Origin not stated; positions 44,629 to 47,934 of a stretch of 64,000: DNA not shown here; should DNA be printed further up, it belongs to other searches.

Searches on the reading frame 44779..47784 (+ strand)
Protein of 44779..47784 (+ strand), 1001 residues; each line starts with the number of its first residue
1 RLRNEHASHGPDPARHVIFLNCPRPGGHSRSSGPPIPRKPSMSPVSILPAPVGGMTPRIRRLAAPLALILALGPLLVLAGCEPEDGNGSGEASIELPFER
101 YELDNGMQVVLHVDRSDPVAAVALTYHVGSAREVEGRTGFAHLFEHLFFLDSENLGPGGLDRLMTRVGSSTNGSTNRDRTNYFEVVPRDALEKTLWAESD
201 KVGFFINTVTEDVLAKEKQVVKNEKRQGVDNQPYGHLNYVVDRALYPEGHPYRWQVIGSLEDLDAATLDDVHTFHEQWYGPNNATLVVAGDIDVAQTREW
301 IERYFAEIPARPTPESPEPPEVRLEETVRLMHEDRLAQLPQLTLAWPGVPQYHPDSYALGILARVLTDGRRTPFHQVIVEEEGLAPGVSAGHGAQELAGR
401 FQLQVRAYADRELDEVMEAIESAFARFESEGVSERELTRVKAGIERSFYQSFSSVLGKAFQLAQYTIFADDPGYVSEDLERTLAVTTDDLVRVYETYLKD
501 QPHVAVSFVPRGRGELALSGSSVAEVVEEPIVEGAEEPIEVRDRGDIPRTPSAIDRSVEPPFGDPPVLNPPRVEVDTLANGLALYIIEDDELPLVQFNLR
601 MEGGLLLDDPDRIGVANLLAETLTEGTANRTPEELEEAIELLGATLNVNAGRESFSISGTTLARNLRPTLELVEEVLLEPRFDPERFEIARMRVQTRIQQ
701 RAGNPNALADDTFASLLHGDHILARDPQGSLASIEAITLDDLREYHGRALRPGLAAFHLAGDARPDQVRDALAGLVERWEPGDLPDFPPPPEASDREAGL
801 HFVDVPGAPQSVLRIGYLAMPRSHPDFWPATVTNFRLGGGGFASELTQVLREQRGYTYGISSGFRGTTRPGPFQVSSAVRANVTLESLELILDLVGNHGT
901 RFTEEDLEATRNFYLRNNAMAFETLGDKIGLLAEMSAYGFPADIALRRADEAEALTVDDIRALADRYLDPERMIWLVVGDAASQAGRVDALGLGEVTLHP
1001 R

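Call 8: search_protein_families(library=pfam, proteins=[window:44779-47784:+], max_evalue=0.001)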
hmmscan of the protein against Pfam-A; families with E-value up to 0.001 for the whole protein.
window:44779-47784:+ (1001 aa): 2 families
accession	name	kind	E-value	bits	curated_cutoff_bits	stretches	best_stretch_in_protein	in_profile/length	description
PF05193.26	Peptidase_M16_C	-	4.4e-66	222.6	23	2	266-442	2-179/181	Peptidase M16 inactive domain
PF00675.25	Peptidase_M16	-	5.7e-26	91.6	22.3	2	109-232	2-122/149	Insulinase (Peptidase family M16)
